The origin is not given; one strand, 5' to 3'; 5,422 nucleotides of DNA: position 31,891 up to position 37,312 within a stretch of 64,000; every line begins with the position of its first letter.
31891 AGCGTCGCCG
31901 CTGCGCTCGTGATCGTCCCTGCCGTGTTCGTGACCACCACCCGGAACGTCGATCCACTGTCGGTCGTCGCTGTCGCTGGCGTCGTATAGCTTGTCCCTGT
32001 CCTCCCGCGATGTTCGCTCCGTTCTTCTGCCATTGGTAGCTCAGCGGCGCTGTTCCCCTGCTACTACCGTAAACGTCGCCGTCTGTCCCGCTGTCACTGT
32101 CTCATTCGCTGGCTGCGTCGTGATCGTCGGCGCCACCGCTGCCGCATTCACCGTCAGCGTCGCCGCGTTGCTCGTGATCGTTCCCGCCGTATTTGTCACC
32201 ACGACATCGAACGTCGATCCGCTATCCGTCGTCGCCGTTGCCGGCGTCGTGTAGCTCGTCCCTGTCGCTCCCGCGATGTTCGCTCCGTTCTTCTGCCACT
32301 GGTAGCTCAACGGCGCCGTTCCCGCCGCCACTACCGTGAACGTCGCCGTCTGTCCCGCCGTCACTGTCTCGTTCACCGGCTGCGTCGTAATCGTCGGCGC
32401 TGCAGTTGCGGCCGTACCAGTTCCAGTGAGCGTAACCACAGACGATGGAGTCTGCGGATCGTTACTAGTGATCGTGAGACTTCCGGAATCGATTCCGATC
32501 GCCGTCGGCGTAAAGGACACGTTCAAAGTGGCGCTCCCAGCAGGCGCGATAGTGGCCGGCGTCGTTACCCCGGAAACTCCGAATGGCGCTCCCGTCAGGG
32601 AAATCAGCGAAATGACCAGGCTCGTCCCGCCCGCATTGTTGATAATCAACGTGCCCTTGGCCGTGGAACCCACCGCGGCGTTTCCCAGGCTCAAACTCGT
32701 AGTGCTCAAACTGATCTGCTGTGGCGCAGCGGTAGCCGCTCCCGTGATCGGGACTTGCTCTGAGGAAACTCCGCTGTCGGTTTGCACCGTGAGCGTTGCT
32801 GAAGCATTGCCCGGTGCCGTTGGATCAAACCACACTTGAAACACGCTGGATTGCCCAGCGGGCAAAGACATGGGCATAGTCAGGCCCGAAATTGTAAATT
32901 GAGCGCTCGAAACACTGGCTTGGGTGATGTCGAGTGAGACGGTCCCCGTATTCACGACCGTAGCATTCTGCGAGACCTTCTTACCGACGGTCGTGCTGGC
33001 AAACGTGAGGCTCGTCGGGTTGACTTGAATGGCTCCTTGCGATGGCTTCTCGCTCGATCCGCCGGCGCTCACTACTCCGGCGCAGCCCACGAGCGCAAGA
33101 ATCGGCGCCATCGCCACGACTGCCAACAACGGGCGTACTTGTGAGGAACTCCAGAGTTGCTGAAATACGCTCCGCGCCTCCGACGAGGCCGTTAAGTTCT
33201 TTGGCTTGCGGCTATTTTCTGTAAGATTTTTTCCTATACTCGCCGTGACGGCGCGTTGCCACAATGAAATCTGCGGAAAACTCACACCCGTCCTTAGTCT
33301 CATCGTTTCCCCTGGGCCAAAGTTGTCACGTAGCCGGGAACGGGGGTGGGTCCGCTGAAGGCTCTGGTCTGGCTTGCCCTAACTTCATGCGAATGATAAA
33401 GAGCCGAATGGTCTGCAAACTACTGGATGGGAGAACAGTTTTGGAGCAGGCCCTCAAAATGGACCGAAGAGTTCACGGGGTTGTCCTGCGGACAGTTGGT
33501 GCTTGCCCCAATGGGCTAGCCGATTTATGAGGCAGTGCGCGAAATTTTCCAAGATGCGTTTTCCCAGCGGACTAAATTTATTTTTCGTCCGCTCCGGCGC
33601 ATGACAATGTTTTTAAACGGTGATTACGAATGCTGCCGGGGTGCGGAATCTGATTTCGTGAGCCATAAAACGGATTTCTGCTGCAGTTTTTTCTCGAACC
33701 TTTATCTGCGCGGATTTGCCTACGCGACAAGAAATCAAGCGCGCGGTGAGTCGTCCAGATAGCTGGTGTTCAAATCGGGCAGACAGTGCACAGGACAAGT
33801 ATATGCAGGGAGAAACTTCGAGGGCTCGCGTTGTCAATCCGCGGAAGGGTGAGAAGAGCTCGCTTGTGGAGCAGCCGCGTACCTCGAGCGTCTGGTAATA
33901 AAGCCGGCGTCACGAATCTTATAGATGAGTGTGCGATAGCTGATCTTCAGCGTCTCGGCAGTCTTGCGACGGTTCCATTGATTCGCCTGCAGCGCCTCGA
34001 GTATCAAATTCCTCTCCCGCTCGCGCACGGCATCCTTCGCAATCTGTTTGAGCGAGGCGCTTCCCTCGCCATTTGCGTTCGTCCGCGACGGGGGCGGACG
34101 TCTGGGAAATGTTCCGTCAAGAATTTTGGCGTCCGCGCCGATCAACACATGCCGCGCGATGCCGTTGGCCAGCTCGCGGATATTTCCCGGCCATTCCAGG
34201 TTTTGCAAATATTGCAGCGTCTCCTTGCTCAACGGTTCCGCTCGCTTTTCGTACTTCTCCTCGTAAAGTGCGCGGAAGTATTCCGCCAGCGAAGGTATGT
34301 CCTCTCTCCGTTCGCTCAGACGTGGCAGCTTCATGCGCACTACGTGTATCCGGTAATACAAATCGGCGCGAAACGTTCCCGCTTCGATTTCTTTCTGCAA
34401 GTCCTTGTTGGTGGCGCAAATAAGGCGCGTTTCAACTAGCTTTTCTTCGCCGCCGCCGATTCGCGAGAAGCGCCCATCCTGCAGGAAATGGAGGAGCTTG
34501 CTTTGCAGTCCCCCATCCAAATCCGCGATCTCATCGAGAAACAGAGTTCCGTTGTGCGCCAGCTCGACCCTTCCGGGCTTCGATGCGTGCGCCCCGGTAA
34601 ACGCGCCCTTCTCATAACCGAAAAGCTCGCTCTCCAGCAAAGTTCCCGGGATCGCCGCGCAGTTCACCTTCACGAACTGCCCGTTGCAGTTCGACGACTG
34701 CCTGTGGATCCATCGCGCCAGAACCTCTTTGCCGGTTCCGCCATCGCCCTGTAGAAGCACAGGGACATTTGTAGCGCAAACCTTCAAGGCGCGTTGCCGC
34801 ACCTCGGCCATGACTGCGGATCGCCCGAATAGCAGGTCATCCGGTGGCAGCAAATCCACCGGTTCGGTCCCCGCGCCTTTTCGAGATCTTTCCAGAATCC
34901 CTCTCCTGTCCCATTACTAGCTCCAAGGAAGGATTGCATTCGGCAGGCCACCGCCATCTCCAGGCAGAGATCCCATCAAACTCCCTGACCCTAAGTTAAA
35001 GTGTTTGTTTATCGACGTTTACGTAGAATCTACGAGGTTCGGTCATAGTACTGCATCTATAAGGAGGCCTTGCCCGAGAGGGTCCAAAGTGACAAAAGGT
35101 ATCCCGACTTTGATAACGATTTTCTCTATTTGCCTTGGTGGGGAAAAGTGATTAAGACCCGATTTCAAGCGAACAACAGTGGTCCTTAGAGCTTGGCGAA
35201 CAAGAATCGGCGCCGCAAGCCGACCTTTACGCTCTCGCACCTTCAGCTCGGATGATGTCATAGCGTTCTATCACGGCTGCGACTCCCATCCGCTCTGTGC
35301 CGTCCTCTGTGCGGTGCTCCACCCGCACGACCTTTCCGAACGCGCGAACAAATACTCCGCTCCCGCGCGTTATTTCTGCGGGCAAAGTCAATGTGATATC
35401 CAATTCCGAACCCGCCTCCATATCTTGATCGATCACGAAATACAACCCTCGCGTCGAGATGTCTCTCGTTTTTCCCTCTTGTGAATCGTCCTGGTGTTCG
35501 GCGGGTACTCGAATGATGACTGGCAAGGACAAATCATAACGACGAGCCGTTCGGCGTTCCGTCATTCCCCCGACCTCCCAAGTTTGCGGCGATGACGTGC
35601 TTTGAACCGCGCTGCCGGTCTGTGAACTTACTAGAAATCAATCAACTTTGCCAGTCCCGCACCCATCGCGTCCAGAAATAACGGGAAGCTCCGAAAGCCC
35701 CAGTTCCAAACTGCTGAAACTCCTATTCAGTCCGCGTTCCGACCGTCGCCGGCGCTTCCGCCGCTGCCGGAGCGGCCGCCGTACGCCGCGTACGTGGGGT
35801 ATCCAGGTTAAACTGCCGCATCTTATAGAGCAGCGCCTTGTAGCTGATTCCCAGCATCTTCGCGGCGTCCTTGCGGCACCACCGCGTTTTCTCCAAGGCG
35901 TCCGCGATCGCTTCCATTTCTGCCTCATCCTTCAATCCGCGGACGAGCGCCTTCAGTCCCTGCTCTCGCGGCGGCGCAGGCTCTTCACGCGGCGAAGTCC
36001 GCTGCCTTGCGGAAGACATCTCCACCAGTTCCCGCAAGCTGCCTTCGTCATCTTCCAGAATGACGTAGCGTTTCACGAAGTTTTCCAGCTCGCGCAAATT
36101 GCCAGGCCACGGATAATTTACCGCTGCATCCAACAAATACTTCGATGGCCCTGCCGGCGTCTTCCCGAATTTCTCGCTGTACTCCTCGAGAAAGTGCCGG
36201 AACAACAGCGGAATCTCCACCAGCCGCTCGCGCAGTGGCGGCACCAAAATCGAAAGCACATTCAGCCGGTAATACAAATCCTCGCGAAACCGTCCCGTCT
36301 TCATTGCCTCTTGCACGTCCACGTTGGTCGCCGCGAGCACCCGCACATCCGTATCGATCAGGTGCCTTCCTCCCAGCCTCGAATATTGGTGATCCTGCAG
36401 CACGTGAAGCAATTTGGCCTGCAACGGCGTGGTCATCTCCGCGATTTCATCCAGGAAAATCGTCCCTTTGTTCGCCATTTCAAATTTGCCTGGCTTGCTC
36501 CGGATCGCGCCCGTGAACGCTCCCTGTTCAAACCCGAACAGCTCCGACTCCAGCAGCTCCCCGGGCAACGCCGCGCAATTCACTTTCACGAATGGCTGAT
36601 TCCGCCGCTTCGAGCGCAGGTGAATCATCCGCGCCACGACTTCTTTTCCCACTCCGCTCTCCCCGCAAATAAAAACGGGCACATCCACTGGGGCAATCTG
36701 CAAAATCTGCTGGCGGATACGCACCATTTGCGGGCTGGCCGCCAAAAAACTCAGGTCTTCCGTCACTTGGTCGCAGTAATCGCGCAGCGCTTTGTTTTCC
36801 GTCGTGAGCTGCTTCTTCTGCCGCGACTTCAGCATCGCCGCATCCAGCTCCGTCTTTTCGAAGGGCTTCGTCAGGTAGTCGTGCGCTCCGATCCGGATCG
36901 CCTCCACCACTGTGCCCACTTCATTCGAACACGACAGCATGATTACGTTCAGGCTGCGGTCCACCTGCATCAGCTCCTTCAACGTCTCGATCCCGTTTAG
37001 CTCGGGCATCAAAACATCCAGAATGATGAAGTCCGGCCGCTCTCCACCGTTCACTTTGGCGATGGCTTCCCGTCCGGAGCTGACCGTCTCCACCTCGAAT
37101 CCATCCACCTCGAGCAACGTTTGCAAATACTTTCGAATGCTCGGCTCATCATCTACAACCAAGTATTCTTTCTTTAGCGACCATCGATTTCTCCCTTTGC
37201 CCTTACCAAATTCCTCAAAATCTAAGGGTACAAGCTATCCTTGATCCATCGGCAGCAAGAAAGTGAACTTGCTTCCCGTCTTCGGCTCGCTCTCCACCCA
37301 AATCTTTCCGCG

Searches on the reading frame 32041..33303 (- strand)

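Call 29: search_protein_families(library=pfam, proteins=[window:32041-33303:-], max_evalue=0.001)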
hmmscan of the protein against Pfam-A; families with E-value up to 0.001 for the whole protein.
window:32041-33303:- (420 aa): 11 families
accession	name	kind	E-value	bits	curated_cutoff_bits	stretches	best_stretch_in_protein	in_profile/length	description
PF22073.2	Cep192_D4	-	9.2e-20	71.4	35.5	2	196-296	3-111/112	Cep192 domain 4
PF22544.2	HYDIN_VesB_CFA65-like_Ig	-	3.1e-19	69.5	25.5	2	196-294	2-99/100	HYDIN/CFA65/VesB-like, Ig-like domain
PF15780.11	ASH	-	3.4e-16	59.6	27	2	201-284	11-94/98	Abnormal spindle-like microcephaly-assoc'd, ASPM-SPD-2-Hydin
PF12371.14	TMEM131_like_N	-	9.6e-13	48.6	28.8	1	93-175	2-84/84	Transmembrane protein 131-like N-terminal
PF07610.17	DUF1573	-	6.8e-12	45.7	26.1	1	93-188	2-96/98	Protein of unknown function (DUF1573)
PF13927.12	Ig_3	-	1.6e-09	38.6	30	1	303-360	2-68/78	Immunoglobulin domain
PF22067.2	Cep192_D3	-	1.3e-08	35.3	27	0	202-294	7-97/99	Cep192 domain 3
PF07679.22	I-set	-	1.7e-07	31.6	23.7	1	303-380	1-86/90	Immunoglobulin I-set domain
PF24507.1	Ig_CFAP65_4th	-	1.3e-05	25.9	27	0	237-296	21-76/76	CFAP65, fourth Ig-like domain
PF13895.12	Ig_2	-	7.2e-05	23.4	27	1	303-385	2-79/79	Immunoglobulin domain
PF22066.2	Cep192_D8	-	9.5e-05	23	33.5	0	94-180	8-91/101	Cep192 domain 8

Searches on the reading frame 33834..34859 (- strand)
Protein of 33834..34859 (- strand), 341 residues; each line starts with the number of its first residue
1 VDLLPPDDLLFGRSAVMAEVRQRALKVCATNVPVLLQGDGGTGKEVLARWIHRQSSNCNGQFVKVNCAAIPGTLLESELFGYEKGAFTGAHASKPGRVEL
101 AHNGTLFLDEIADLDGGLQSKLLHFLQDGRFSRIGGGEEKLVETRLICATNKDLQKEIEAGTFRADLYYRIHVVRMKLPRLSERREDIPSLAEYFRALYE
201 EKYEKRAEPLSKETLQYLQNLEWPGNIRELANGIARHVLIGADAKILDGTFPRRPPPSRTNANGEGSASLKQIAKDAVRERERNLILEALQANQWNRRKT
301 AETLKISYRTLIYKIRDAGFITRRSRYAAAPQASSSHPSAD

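Call 29: search_protein_families(library=pfam, proteins=[window:33834-34859:-], max_evalue=0.001)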
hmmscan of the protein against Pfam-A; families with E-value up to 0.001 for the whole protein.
window:33834-34859:- (341 aa): 7 families
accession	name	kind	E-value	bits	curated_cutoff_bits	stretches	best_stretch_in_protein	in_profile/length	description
PF00158.32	Sigma54_activat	-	1.2e-64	217.5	20.2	1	11-176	2-167/168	Sigma-54 interaction domain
PF14532.12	Sigma54_activ_2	-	3.3e-21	76.4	25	1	11-181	1-138/138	Sigma-54 interaction domain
PF25601.1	AAA_lid_14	-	3.9e-18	65.5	27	1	183-252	2-71/87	AAA+ ATPase lid domain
PF02954.25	HTH_8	-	2.7e-11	43.4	22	1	278-316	2-40/42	Bacterial regulatory protein, Fis family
PF01078.27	Mg_chelatase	-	7.5e-08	32.5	20.3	1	89-130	93-134/207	Magnesium chelatase, subunit ChlI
PF07728.20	AAA_5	-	0.0002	21.8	22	1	33-152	1-123/139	AAA domain (dynein-related subfamily)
PF13191.12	AAA_16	-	0.00021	22.3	32.6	0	10-86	2-85/167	AAA ATPase domain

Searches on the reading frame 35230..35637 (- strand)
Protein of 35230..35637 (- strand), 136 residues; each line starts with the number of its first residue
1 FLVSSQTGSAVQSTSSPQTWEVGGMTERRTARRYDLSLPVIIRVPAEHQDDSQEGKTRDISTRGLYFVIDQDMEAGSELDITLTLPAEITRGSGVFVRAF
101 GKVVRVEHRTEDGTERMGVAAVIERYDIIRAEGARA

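Call 29: search_protein_families(library=pfam, proteins=[window:35230-35637:-], max_evalue=0.001)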
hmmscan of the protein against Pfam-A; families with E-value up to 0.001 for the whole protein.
window:35230-35637:- (136 aa): 1 family
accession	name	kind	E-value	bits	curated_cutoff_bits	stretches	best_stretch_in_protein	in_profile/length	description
PF07238.19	PilZ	-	3.9e-10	40.4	22.5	1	27-120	1-84/102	PilZ domain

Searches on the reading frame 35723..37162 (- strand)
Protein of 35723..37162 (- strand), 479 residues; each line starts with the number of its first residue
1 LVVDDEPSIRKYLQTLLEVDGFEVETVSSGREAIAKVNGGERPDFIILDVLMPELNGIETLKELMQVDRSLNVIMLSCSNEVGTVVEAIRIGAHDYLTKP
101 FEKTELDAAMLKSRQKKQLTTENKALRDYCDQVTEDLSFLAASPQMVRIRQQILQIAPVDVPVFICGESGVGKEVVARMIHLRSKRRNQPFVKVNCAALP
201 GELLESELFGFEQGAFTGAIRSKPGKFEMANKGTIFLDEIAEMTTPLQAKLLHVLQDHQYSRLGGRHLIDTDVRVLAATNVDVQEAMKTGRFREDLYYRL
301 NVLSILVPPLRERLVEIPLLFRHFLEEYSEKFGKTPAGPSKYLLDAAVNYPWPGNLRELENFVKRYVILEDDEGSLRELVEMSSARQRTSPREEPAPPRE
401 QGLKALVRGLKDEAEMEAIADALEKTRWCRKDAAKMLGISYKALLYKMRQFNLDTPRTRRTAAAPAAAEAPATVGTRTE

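Call 29: search_protein_families(library=pfam, proteins=[window:35723-37162:-], max_evalue=0.001)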
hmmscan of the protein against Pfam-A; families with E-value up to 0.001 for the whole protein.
window:35723-37162:- (479 aa): 9 families
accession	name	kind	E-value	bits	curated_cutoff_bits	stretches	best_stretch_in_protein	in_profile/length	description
PF00158.32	Sigma54_activat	-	2.4e-67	226.2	20.2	1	141-305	3-167/168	Sigma-54 interaction domain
PF00072.30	Response_reg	-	1.7e-29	102.6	30.2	1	1-109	2-109/111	Response regulator receiver domain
PF14532.12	Sigma54_activ_2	-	4.4e-22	79.3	25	1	140-310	1-138/138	Sigma-54 interaction domain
PF25601.1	AAA_lid_14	-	2.9e-17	62.7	27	1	311-374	1-64/87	AAA+ ATPase lid domain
PF02954.25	HTH_8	-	2.2e-11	43.8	22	1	413-451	4-42/42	Bacterial regulatory protein, Fis family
PF07728.20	AAA_5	-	4.4e-06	27.2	22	1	162-281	1-123/139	AAA domain (dynein-related subfamily)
PF00004.35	AAA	-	7.4e-06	26.9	21.2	1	164-297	2-128/131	ATPase family associated with various cellular activities (AAA)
PF18024.7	HTH_50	-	0.00037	20.5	27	0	412-453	9-49/50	Helix-turn-helix domain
PF07724.20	AAA_2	-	0.00084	19.8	27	0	164-292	7-136/166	AAA domain (Cdc48 subfamily)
